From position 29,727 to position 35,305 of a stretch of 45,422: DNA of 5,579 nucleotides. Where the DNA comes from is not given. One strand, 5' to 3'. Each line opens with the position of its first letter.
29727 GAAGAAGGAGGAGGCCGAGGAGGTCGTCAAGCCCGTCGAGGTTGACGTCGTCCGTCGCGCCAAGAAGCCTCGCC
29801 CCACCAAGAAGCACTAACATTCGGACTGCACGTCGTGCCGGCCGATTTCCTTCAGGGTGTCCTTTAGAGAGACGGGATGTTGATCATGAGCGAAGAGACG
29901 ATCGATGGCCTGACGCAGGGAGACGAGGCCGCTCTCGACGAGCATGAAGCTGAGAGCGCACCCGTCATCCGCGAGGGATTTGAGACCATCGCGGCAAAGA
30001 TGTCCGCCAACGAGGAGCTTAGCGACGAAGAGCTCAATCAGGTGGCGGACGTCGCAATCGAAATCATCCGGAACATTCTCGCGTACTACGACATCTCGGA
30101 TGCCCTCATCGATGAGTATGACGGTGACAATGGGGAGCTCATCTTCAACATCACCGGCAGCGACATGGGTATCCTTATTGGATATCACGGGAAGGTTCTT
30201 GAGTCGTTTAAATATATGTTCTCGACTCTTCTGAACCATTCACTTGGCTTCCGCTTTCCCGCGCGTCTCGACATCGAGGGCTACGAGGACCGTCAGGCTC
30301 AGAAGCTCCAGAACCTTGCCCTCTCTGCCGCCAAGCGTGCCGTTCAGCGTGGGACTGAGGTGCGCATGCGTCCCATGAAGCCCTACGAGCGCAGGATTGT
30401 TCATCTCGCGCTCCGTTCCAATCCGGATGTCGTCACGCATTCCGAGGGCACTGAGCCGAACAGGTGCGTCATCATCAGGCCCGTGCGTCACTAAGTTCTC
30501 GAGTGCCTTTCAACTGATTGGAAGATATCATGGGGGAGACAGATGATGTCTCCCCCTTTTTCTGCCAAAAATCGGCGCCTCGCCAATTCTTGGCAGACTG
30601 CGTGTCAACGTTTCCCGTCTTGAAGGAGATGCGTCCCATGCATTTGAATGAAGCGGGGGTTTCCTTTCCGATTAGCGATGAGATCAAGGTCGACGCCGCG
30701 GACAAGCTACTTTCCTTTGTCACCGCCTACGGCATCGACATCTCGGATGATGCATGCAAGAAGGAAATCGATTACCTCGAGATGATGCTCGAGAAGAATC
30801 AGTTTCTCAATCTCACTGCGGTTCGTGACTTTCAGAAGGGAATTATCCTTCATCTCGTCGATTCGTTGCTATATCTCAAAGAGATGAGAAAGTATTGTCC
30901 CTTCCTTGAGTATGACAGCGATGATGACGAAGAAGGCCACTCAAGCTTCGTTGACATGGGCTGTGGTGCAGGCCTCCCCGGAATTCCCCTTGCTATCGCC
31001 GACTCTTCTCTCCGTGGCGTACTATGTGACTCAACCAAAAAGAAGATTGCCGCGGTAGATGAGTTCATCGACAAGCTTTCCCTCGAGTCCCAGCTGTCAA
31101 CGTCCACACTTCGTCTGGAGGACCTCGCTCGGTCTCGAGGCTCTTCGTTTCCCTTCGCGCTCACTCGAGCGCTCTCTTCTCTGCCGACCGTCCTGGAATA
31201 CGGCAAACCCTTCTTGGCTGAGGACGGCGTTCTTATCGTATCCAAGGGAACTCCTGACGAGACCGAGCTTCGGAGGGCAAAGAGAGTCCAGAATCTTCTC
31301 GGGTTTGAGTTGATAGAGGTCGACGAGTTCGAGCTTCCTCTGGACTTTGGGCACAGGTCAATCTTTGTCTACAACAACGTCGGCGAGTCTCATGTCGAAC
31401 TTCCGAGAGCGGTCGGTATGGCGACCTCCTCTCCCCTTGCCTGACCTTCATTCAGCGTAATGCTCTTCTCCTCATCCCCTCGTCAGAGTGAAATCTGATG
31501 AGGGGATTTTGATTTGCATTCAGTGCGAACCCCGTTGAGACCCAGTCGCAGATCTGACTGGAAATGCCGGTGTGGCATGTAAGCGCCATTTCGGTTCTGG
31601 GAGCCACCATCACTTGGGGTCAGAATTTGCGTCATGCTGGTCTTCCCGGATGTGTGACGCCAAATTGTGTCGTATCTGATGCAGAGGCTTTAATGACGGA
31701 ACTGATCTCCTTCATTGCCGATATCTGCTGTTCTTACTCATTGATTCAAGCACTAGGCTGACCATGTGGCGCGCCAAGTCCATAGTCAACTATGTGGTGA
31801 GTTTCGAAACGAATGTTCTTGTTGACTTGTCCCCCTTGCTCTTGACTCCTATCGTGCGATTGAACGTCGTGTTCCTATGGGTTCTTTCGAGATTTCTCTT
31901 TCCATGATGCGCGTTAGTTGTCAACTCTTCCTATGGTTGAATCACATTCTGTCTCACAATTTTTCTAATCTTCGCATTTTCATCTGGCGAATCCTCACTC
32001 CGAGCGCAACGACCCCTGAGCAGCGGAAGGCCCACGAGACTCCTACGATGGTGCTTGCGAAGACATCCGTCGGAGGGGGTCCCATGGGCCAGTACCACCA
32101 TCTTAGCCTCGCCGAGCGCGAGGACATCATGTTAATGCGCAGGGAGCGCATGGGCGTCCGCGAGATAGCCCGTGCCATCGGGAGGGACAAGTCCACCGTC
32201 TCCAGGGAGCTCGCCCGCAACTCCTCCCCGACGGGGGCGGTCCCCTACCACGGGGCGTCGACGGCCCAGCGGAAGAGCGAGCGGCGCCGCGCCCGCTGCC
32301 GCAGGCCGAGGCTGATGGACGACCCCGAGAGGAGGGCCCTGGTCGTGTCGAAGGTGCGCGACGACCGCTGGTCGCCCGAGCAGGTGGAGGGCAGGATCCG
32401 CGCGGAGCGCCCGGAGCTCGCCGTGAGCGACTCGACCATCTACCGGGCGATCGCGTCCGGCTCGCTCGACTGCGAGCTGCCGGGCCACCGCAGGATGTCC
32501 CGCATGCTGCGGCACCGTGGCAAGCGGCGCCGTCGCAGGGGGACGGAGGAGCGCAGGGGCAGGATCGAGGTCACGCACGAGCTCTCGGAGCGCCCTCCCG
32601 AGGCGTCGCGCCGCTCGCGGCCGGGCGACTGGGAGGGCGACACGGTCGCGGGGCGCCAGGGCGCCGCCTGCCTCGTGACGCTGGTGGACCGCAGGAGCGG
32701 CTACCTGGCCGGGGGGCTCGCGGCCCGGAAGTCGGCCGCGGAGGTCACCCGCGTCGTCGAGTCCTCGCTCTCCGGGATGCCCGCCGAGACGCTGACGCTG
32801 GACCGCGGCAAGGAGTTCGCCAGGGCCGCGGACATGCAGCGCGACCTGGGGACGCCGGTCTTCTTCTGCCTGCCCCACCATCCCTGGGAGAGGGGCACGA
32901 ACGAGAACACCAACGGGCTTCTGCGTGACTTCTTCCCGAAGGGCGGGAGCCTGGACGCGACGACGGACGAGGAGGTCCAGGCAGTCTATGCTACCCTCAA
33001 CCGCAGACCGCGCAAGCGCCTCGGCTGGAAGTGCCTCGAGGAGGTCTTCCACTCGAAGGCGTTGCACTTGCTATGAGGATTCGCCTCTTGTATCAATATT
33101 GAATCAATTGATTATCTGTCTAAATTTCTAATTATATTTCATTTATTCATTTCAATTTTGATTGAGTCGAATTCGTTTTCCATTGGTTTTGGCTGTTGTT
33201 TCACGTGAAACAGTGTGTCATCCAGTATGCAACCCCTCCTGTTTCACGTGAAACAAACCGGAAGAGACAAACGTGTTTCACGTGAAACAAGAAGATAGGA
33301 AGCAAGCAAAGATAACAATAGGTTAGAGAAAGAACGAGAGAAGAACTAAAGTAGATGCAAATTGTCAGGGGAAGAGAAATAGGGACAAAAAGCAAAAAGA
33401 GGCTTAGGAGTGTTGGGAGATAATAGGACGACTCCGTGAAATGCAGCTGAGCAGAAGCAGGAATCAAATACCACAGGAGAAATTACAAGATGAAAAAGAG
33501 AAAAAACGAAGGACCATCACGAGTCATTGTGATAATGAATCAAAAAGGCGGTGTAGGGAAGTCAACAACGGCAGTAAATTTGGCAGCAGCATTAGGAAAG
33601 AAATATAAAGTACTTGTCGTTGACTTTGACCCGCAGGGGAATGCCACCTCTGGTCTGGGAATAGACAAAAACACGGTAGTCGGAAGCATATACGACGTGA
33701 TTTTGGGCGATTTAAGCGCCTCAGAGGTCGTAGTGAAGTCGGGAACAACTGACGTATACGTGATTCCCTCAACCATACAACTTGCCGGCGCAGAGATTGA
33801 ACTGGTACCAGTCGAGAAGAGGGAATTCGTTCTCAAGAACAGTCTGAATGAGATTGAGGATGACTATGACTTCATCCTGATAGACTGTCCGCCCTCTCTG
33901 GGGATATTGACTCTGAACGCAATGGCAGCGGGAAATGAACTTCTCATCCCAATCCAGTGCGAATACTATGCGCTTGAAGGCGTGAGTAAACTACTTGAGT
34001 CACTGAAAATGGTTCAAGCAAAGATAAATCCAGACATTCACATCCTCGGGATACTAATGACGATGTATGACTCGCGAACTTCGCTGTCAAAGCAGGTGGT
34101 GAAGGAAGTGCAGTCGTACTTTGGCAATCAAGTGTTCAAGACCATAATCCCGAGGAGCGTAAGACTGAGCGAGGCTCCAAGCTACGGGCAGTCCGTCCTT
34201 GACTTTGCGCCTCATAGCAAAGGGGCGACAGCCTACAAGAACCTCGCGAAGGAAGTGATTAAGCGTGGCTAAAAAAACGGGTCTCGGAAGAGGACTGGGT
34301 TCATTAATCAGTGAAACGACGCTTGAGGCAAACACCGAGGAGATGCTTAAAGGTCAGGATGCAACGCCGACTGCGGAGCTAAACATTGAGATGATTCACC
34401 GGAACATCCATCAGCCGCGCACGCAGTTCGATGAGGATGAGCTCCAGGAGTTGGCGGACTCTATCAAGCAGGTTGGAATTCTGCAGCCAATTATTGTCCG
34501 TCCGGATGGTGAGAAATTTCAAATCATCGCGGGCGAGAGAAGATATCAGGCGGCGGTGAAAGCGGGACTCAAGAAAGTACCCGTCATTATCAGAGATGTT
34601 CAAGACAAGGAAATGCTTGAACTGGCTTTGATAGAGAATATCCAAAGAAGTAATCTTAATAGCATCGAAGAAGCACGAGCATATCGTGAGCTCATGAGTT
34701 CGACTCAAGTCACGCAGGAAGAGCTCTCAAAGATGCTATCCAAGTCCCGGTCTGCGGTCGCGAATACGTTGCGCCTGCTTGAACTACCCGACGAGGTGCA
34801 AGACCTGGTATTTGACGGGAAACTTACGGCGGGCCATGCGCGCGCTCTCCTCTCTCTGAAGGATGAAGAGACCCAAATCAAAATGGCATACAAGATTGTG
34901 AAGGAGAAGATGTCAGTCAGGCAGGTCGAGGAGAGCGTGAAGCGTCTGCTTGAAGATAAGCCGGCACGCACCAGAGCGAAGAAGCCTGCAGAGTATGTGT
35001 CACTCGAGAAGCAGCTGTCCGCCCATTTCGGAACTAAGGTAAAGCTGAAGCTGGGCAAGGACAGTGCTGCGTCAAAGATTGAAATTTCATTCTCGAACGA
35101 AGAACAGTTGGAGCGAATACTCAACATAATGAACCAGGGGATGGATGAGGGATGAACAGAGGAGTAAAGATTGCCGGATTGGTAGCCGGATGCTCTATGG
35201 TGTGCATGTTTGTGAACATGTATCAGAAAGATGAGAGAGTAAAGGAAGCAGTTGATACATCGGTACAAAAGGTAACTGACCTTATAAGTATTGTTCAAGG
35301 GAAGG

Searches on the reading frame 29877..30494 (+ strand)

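Call 39: search_protein_families(library=pfam, proteins=[window:29877-30494:+], max_evalue=0.001)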
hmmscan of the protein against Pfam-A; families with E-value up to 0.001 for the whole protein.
window:29877-30494:+ (205 aa): 2 families
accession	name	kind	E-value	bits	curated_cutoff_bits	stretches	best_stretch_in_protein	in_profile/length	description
PF01424.28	R3H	-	1.5e-16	60.6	26.8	1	143-202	2-60/60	R3H domain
PF13083.13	KH_KhpA-B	-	8e-09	35.7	32.1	1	61-122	5-65/73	KhpA/KhpB, KH domain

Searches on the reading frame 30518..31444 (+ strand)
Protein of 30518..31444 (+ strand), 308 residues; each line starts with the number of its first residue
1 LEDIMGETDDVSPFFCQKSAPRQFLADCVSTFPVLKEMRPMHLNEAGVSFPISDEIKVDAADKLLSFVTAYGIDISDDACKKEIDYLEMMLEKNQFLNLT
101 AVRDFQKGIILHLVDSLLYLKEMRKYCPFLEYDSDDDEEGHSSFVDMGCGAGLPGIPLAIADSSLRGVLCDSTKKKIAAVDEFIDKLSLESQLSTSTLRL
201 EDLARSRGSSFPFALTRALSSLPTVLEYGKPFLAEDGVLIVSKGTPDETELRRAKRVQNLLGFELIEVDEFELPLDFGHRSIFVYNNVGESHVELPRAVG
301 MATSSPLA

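Call 39: search_protein_families(library=pfam, proteins=[window:30518-31444:+], max_evalue=0.001)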
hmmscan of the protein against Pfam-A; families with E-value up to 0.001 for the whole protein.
window:30518-31444:+ (308 aa): 1 family
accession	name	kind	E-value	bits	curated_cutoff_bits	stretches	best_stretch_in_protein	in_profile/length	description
PF02527.21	GidB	-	3.9e-27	95.2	27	1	82-271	4-176/184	rRNA small subunit methyltransferase G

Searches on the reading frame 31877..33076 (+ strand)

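Call 38: search_protein_families(library=pfam, proteins=[window:31877-33076:+], max_evalue=0.001)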
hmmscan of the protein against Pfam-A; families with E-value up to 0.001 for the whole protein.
window:31877-33076:+ (399 aa): 4 families
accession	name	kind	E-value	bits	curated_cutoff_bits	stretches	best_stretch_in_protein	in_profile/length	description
PF13936.12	HTH_38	-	6.7e-17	61.4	27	1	73-115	2-44/44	Helix-turn-helix domain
PF13384.12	HTH_23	-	7.4e-07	29.2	24.6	1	77-116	3-44/50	Homeodomain-like domain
PF00665.32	rve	-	1.3e-06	29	32.6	1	250-336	6-102/102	Integrase core domain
PF13565.12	HTH_32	-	2.8e-05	25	33.7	1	136-191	20-72/73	Homeodomain-like domain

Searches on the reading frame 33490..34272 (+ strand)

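Call 39: search_protein_families(library=pfam, proteins=[window:33490-34272:+], max_evalue=0.001)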
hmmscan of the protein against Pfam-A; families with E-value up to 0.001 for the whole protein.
window:33490-34272:+ (260 aa): 7 families
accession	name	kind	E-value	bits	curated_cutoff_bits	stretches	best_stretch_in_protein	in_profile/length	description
PF13614.12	AAA_31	-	1.1e-66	224.6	27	1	11-185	2-177/177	AAA domain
PF01656.29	CbiA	-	1.1e-30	106.6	25.4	1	13-236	1-125/125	CobQ/CobB/MinD/ParA nucleotide binding domain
PF10609.15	ParA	-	1.8e-13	51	27.1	1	11-256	4-245/246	NUBPL iron-transfer P-loop NTPase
PF00142.24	Fer4_NifH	-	6.7e-12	45.9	25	1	15-258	4-246/271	4Fe-4S iron sulfur cluster binding proteins, NifH/frxC family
PF09140.17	MipZ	-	7.1e-11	42.3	20.7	1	11-48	1-39/262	ATPase MipZ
PF06564.18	CBP_BcsQ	-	3.5e-07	30.4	21.3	1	13-254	4-231/234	Cellulose biosynthesis protein BcsQ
PF02374.21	ArsA_ATPase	-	1.7e-05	24.7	24.3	1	13-54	3-45/305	Anion-transporting ATPase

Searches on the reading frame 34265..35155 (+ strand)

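Call 39: search_protein_families(library=pfam, proteins=[window:34265-35155:+], max_evalue=0.001)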
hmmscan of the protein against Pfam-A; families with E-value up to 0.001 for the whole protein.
window:34265-35155:+ (296 aa): 3 families
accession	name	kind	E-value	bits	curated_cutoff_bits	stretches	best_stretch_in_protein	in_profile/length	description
PF17762.8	HTH_ParB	-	4.3e-38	130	22.6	1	130-229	2-101/102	ParB HTH domain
PF02195.25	ParB_N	-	5e-35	119.9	26.3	1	38-127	5-95/95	ParB N-terminal domain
PF23552.2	ParB_C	-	9.9e-07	28.6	23.8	1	243-287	4-47/50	ParB dimerisation domain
